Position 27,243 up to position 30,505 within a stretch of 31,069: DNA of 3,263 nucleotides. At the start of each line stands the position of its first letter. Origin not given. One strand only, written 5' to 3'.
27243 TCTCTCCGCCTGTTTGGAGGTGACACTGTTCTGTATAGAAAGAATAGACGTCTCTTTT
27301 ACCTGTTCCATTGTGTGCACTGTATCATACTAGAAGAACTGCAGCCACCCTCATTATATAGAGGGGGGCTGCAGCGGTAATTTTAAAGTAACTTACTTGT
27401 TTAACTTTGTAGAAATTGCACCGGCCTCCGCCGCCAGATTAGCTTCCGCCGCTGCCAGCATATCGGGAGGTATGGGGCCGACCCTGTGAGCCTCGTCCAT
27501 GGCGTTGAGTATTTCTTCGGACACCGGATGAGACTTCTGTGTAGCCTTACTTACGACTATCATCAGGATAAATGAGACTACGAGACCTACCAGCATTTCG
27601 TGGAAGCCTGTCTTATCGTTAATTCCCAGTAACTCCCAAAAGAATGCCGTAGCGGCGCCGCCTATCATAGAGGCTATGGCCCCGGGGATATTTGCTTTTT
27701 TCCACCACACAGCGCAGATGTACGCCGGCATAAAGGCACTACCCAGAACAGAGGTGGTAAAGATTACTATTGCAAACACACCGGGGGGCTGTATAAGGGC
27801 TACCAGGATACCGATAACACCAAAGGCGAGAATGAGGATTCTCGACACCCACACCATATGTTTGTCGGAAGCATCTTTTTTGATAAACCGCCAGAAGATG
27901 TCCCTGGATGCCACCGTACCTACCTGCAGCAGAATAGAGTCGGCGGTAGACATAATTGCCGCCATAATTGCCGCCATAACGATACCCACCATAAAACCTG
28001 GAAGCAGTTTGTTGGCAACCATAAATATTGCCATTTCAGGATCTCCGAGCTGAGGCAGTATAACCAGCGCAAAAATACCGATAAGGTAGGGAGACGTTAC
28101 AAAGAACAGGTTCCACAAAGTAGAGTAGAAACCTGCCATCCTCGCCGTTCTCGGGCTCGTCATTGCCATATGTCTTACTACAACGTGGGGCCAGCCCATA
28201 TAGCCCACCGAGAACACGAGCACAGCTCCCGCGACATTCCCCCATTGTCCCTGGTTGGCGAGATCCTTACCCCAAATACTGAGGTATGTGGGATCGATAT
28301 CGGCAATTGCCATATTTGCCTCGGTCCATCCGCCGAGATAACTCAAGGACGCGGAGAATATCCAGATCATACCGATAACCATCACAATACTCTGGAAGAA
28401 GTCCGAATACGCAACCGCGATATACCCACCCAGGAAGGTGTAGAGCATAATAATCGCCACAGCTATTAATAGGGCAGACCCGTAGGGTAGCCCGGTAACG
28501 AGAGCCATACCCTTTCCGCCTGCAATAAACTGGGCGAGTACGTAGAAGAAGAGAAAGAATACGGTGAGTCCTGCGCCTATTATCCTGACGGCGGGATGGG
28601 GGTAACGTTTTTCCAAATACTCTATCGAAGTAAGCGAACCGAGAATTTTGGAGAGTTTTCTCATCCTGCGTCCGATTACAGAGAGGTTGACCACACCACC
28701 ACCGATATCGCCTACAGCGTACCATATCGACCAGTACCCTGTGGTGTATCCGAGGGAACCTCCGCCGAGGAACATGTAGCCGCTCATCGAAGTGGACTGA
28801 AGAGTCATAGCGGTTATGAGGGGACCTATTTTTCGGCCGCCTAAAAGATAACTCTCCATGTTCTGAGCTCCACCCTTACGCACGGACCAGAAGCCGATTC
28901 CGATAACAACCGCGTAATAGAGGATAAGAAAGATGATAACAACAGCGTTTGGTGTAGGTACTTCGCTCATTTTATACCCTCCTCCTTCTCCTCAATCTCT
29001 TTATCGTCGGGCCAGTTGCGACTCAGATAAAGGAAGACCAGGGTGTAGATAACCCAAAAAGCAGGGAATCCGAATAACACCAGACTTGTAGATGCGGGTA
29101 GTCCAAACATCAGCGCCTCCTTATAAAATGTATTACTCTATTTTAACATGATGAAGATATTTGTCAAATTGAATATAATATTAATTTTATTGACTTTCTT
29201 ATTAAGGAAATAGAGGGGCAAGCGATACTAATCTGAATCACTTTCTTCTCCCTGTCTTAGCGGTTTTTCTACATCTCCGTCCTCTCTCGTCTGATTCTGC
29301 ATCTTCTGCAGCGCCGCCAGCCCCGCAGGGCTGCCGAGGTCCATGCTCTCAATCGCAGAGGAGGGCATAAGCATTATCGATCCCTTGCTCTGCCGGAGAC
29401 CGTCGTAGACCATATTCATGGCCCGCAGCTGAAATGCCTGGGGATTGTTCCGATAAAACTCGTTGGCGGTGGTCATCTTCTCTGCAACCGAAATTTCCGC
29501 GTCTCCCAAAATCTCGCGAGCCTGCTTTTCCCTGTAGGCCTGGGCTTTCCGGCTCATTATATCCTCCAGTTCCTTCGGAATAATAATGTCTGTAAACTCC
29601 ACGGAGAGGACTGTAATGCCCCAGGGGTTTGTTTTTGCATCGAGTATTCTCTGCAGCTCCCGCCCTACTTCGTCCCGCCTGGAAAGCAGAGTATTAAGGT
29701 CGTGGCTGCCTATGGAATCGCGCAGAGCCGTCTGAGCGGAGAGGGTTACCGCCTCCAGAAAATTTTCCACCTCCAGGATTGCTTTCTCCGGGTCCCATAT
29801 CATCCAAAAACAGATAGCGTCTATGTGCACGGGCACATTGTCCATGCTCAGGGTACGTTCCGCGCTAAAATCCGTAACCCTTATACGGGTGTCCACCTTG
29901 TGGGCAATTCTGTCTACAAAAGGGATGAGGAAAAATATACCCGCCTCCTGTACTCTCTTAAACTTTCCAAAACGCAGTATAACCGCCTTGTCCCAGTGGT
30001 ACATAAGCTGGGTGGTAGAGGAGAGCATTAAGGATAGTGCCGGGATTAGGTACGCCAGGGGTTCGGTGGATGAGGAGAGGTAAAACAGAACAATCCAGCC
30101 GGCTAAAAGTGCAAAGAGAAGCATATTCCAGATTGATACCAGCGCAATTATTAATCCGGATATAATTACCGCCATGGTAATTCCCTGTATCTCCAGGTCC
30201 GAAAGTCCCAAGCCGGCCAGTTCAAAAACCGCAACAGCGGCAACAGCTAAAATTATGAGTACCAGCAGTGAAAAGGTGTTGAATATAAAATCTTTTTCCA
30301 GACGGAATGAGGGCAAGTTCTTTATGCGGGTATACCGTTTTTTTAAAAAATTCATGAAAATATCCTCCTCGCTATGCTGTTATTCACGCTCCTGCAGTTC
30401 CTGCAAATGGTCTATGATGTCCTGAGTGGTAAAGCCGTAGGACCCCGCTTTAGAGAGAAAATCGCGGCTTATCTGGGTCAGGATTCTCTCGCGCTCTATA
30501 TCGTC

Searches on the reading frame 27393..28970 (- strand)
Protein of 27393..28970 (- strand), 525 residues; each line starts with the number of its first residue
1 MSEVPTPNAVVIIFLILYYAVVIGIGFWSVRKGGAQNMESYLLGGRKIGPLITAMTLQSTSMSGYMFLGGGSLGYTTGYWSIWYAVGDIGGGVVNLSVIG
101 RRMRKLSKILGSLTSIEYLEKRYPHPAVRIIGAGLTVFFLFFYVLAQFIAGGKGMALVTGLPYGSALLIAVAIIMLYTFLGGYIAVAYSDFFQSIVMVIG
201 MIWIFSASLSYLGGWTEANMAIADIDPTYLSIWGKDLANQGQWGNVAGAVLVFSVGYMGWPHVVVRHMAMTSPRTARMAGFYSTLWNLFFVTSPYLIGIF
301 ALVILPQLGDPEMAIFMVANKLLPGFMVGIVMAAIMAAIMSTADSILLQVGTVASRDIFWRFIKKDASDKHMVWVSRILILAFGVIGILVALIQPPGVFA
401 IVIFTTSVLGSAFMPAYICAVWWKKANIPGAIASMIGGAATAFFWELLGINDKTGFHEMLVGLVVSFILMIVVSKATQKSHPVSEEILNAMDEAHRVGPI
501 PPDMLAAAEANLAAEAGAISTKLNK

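Call 70: search_protein_families(library=pfam, proteins=[window:27393-28970:-], max_evalue=0.00001)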
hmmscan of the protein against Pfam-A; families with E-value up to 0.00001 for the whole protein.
window:27393-28970:- (525 aa): 1 family
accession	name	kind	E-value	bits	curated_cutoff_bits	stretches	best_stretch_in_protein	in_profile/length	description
PF00474.23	SSF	-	9.1e-67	226.1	22.8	1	41-438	1-406/406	Sodium:solute symporter family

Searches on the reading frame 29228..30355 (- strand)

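Call 70: search_protein_families(library=pfam, proteins=[window:29228-30355:-], max_evalue=0.00001)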
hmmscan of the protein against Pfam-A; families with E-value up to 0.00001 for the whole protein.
window:29228-30355:- (375 aa): 1 family
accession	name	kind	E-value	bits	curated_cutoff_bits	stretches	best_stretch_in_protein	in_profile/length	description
PF01145.31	Band_7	-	3.8e-33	115.5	23.6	1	123-293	8-174/176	SPFH domain / Band 7 family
